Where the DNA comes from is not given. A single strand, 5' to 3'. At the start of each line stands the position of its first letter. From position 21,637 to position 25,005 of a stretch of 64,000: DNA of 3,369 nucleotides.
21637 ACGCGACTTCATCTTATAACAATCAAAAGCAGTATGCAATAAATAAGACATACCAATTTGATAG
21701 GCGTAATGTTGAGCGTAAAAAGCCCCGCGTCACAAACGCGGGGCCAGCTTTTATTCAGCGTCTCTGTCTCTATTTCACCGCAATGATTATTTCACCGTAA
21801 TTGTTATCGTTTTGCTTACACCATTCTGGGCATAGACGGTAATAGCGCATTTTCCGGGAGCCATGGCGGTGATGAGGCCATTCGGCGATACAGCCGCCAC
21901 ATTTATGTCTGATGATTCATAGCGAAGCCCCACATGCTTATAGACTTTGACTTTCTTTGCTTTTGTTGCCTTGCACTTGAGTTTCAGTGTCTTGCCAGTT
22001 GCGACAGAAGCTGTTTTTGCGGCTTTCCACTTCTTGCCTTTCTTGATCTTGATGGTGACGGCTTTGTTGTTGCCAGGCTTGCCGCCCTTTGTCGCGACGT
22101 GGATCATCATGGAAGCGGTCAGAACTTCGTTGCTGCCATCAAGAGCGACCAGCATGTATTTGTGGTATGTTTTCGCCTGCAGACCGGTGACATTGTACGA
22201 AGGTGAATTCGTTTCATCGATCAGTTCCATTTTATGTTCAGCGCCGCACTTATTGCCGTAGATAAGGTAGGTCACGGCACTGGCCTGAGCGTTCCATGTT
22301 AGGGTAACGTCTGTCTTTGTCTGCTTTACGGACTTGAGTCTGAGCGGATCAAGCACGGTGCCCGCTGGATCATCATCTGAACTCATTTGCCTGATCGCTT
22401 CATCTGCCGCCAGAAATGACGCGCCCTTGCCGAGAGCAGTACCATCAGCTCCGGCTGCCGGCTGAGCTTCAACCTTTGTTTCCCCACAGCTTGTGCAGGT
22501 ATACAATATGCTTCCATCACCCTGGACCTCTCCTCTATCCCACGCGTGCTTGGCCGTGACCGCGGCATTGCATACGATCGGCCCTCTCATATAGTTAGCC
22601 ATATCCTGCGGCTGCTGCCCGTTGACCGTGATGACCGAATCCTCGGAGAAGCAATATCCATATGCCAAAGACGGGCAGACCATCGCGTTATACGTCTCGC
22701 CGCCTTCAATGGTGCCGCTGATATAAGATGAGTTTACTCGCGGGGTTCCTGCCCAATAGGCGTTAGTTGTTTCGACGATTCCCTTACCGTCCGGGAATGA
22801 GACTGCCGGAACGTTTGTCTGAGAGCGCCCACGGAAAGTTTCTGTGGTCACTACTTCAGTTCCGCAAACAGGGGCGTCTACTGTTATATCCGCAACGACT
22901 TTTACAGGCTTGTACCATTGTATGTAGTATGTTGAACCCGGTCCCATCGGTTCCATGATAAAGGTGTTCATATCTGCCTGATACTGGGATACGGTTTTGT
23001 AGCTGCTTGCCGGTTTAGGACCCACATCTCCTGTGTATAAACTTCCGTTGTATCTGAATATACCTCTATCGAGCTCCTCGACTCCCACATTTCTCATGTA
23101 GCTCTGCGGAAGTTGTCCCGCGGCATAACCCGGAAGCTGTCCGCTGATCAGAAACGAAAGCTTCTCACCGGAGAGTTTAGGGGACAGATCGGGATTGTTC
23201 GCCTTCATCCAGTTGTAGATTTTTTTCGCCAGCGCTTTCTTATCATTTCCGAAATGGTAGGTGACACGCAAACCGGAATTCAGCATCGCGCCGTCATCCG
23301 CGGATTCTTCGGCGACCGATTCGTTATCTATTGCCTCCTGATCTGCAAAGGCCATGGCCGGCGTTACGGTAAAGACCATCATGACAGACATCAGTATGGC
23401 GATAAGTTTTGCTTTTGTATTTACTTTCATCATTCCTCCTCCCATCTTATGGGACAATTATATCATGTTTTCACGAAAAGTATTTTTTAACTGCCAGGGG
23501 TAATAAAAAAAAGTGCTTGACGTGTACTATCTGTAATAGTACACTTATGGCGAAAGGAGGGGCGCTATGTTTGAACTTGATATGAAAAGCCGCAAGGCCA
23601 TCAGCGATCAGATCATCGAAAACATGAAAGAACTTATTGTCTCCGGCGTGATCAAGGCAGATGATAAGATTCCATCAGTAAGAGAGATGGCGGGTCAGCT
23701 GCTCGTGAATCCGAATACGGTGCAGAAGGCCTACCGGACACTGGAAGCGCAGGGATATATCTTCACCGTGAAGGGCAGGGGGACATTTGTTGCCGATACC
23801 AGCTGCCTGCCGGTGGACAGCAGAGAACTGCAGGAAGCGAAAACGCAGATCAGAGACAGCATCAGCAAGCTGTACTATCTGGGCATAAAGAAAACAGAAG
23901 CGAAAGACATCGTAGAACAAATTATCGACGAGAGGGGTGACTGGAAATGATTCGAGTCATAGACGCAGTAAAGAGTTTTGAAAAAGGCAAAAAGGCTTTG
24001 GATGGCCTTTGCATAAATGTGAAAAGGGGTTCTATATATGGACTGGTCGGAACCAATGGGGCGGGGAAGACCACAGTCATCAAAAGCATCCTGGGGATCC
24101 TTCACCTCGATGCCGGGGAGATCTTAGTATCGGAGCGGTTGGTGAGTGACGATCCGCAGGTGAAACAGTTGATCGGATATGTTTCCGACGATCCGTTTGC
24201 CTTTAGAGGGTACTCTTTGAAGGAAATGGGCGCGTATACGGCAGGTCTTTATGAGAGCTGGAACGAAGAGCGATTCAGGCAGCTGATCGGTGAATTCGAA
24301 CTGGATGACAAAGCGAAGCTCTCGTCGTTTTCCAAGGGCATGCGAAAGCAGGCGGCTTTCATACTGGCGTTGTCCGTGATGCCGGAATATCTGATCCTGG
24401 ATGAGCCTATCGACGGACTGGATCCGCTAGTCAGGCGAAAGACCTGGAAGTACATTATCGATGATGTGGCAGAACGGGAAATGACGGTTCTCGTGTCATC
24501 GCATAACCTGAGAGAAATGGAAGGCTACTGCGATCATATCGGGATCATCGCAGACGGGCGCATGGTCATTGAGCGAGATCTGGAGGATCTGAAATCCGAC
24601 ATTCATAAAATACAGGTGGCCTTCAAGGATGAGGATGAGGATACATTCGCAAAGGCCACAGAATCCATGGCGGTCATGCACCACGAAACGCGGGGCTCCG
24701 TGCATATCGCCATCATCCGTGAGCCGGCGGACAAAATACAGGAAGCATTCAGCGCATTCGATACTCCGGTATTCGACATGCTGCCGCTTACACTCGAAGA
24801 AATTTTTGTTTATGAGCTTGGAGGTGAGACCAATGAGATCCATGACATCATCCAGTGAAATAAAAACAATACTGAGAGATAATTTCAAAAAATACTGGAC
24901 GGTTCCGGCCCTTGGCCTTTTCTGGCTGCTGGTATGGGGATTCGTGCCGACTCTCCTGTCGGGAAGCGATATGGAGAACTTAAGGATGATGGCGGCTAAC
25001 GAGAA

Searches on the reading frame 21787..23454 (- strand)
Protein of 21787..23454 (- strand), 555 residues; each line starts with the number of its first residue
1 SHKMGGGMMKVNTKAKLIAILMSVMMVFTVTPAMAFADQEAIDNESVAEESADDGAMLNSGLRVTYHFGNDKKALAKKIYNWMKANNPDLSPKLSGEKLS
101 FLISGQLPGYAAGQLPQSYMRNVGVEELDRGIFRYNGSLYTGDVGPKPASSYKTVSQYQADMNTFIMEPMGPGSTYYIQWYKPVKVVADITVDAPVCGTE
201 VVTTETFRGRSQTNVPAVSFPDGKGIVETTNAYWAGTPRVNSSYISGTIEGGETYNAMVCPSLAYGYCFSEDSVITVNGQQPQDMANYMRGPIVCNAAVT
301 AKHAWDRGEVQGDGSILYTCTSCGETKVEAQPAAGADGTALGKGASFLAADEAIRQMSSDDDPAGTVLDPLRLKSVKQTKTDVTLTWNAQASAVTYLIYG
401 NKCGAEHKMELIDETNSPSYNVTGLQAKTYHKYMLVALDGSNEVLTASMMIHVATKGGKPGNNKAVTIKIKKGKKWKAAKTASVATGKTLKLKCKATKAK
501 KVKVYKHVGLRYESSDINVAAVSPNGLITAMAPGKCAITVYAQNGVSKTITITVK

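Call 22: search_protein_families(library=pfam, proteins=[window:21787-23454:-], max_evalue=0.001)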
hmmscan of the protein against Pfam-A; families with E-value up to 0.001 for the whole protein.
window:21787-23454:- (555 aa): 2 families
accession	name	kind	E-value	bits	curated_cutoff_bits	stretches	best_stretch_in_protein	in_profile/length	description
PF02368.24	Big_2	-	1e-07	32.2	22.8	1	480-549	10-75/79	Bacterial Ig-like domain (group 2)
PF12930.12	DUF3836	-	0.00087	19.6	25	0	10-86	2-84/127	Family of unknown function (DUF3836)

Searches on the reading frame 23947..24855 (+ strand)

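Call 22: search_protein_families(library=pfam, proteins=[window:23947-24855:+], max_evalue=0.001)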
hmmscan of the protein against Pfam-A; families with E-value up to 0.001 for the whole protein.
window:23947-24855:+ (303 aa): 2 families
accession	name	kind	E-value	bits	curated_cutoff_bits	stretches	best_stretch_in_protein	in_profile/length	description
PF00005.33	ABC_tran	-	9.1e-23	81.8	25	1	19-155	2-136/137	ABC transporter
PF13304.12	AAA_21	-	5.1e-10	40.3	27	1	117-190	227-302/304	AAA domain, putative AbiEii toxin, Type IV TA system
